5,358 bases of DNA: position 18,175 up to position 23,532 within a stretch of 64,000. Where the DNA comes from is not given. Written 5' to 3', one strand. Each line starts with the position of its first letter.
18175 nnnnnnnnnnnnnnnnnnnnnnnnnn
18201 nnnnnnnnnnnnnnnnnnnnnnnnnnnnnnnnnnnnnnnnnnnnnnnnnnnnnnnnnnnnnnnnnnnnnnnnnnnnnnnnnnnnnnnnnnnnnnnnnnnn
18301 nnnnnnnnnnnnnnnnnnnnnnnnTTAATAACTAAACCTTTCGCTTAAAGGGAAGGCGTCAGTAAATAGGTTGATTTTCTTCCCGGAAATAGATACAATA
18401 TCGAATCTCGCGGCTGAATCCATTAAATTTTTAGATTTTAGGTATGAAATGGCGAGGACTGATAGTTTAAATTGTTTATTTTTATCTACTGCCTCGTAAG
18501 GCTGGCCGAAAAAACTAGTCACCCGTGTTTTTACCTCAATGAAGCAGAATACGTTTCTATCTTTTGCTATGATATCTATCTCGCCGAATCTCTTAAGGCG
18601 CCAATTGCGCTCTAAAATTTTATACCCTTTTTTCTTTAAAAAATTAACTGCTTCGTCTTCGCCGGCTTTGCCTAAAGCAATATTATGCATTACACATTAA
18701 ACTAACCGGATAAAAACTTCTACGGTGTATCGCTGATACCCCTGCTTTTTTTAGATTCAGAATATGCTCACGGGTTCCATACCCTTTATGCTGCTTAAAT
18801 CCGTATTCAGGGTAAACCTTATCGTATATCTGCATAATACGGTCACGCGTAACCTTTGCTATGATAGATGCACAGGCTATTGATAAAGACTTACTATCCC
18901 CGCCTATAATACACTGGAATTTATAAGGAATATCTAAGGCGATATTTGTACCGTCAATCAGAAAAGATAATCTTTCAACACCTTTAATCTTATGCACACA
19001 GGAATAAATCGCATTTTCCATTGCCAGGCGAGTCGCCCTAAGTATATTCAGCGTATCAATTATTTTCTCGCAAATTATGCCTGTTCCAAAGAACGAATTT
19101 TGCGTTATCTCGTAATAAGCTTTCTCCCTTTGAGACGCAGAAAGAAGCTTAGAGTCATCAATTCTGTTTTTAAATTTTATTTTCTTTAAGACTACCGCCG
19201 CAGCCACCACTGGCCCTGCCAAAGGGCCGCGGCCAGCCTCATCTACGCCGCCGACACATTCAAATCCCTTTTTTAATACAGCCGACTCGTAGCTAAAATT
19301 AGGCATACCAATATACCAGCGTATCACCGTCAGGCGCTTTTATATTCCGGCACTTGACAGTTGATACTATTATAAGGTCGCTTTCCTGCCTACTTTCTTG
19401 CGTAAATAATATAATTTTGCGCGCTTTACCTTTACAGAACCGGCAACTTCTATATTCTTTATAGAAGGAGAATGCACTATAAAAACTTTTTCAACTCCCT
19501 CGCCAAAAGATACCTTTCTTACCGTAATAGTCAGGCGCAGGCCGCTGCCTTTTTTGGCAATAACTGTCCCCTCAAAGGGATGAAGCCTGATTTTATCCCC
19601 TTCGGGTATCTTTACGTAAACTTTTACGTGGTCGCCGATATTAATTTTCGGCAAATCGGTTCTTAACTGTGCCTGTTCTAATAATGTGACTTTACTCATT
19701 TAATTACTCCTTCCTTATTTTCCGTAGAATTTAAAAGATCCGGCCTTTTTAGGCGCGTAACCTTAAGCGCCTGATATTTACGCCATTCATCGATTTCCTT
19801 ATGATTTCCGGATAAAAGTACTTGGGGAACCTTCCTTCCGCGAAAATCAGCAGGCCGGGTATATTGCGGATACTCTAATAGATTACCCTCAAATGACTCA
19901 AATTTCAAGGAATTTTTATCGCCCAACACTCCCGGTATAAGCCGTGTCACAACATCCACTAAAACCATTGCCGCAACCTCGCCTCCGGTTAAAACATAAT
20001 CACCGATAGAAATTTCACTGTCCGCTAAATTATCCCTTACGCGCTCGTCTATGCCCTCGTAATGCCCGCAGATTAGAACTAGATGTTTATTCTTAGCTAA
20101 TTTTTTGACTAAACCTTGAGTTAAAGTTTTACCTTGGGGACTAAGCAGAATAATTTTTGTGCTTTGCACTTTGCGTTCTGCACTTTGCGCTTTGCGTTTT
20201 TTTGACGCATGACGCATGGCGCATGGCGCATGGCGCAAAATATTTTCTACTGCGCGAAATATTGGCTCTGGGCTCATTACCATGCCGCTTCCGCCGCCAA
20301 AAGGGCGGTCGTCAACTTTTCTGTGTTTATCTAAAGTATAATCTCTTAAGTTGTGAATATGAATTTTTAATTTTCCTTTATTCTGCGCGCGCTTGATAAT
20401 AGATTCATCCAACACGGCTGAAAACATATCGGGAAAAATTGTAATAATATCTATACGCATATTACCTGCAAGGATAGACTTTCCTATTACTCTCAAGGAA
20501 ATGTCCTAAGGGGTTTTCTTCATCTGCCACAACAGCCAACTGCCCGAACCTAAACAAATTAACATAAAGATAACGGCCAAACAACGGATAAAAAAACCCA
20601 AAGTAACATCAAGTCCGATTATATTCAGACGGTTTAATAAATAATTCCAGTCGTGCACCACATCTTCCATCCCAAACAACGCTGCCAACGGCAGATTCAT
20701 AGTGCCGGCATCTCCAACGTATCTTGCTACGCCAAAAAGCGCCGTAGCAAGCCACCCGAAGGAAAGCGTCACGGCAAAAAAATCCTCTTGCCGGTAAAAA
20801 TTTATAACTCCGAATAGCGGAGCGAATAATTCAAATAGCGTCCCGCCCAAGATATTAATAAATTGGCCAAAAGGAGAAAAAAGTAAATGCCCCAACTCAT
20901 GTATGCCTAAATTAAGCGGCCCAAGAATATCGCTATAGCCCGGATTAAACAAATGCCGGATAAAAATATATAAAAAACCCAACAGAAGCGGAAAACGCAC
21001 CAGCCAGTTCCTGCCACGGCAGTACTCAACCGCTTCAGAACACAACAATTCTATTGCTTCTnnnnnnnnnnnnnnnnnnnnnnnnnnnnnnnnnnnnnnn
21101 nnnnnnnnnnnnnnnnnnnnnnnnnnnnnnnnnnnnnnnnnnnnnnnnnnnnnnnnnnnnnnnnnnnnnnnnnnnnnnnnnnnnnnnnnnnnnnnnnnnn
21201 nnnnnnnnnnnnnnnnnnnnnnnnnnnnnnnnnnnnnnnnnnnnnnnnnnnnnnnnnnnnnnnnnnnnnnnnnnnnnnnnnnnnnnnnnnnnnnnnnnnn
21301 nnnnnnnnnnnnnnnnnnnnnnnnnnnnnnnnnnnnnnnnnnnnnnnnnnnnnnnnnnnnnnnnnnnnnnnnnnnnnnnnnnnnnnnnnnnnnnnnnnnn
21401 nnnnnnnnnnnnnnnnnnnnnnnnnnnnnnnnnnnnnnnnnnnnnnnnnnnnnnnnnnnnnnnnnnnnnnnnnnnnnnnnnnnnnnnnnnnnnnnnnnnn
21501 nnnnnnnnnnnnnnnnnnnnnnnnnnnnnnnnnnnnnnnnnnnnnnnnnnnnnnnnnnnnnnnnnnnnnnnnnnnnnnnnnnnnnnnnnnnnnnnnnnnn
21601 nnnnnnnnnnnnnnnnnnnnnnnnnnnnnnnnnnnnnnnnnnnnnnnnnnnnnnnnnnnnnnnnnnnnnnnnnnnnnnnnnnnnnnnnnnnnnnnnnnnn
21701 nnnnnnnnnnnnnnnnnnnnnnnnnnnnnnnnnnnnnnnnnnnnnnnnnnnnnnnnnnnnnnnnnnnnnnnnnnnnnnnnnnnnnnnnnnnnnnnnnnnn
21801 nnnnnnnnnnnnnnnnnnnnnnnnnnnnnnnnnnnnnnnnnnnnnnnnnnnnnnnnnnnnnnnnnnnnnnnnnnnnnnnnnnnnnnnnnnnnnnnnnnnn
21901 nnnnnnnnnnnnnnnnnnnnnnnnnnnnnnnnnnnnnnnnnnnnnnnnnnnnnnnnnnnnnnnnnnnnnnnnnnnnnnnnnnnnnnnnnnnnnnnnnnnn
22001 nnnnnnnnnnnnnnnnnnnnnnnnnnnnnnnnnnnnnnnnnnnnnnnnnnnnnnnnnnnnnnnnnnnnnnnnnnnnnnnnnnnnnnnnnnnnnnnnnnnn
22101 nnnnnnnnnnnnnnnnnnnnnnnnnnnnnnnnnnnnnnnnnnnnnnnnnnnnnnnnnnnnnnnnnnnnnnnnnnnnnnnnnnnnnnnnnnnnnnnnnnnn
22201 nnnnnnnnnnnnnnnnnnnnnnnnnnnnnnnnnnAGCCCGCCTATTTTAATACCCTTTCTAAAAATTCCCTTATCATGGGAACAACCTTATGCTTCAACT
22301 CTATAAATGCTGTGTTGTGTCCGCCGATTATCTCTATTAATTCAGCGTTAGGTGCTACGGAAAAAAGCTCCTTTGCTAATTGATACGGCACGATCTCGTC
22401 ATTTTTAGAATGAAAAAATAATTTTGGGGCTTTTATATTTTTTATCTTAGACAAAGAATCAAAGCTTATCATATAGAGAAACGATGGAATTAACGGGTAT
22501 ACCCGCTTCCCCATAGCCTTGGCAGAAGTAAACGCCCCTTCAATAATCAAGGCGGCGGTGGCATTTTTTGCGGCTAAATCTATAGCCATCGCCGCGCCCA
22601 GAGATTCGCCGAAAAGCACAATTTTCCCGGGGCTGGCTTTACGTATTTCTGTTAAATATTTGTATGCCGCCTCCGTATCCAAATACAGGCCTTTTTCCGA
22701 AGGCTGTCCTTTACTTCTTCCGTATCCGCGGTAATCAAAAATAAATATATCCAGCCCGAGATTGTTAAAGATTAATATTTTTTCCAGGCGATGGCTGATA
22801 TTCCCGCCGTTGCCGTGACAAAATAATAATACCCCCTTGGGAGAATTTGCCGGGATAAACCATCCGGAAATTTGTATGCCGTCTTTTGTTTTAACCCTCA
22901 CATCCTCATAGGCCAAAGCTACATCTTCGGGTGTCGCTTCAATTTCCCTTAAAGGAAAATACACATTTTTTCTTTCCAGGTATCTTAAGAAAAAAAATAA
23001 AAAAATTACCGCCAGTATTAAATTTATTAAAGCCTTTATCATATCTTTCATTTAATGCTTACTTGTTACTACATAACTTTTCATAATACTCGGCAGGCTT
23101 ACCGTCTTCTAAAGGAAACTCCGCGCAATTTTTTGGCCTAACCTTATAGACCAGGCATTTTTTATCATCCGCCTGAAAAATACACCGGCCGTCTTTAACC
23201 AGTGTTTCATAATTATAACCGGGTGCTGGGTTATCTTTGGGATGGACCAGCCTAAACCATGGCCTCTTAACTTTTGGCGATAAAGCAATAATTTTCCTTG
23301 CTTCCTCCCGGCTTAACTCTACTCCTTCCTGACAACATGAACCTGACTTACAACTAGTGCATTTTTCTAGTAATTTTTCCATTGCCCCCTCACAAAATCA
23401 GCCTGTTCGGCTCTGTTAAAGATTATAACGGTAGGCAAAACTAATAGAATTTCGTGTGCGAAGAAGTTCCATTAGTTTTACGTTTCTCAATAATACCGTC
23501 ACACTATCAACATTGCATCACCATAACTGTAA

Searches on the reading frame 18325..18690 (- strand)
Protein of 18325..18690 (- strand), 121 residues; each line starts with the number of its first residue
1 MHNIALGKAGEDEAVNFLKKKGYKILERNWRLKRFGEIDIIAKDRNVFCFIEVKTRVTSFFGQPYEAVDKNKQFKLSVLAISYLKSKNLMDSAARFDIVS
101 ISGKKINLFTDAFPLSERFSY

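Call 66: search_protein_families(library=pfam, proteins=[window:18325-18690:-], max_evalue=0.00001)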
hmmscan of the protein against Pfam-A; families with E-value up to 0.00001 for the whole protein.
window:18325-18690:- (121 aa): 2 families
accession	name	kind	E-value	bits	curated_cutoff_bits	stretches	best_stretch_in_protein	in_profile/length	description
PF02021.23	UPF0102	-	3.1e-27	95.2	23.6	1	10-101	1-80/80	Uncharacterised protein family UPF0102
PF08378.17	NERD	-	1.6e-07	32.2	22.1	1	7-89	2-91/111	Nuclease-related domain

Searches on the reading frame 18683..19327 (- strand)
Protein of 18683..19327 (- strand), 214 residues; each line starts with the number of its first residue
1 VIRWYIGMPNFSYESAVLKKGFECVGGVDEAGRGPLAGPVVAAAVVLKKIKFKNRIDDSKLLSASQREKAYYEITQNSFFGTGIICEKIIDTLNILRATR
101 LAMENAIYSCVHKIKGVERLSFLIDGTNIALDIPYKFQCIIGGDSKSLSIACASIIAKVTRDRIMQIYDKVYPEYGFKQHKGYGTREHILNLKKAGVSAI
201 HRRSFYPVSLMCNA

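Call 66: search_protein_families(library=pfam, proteins=[window:18683-19327:-], max_evalue=0.00001)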
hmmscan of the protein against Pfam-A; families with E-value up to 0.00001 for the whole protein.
window:18683-19327:- (214 aa): 1 family
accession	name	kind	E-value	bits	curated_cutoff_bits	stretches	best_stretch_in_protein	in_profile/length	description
PF01351.25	RNase_HII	-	1.5e-32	113.6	25.8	1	27-207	2-198/199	Ribonuclease HII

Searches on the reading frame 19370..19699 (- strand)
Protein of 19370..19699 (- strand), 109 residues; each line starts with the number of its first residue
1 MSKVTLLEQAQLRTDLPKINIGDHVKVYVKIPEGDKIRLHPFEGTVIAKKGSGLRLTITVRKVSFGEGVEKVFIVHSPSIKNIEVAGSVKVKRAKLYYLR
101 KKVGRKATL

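Call 66: search_protein_families(library=pfam, proteins=[window:19370-19699:-], max_evalue=0.00001)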
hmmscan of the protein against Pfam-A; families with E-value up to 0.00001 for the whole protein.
window:19370-19699:- (109 aa): 1 family
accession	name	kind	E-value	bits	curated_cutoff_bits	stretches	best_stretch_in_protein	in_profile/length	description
PF01245.26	Ribosomal_L19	-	4.6e-39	133.2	22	1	5-108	4-107/111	Ribosomal protein L19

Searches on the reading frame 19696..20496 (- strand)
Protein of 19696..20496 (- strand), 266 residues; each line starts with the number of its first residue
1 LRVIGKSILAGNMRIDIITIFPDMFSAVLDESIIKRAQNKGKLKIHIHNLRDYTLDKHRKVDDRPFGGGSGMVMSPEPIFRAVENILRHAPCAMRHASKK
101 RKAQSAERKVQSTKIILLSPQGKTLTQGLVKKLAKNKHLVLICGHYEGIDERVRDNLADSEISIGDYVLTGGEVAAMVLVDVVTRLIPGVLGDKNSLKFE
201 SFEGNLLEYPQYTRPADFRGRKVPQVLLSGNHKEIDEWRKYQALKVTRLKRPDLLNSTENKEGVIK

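Call 66: search_protein_families(library=pfam, proteins=[window:19696-20496:-], max_evalue=0.00001)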
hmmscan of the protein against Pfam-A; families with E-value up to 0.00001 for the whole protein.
window:19696-20496:- (266 aa): 1 family
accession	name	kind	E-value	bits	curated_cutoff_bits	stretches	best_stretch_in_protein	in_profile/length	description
PF01746.26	tRNA_m1G_MT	-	4.7e-64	216.1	27.3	1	35-252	2-195/195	tRNA (Guanine-1)-methyltransferase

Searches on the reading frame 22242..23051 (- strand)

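Call 66: search_protein_families(library=pfam, proteins=[window:22242-23051:-], max_evalue=0.00001)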
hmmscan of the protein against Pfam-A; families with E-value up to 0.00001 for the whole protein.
window:22242-23051:- (269 aa): 3 families
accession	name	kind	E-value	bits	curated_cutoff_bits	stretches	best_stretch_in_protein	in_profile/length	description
PF12146.15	Hydrolase_4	-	9.8e-17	61.5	27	1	70-181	2-117/239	Serine aminopeptidase, S33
PF00561.26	Abhydrolase_1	-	6.1e-14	52.7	25.8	1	74-181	2-110/245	alpha/beta hydrolase fold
PF12697.13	Abhydrolase_6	-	5.5e-07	30.9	26.3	1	75-172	1-93/217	Alpha/beta hydrolase family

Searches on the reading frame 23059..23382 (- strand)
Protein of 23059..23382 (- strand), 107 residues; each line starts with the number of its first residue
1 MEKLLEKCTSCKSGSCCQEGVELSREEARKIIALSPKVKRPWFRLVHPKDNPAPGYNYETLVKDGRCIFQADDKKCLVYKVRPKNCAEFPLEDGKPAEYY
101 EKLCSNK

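Call 66: search_protein_families(library=pfam, proteins=[window:23059-23382:-], max_evalue=0.00001)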
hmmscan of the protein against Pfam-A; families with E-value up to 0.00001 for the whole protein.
window:23059-23382:- (107 aa): 1 family
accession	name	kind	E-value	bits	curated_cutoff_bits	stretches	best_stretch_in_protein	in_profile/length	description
PF03692.20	CxxCxxCC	-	1.1e-09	39.2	23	1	7-104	1-84/85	Putative zinc- or iron-chelating domain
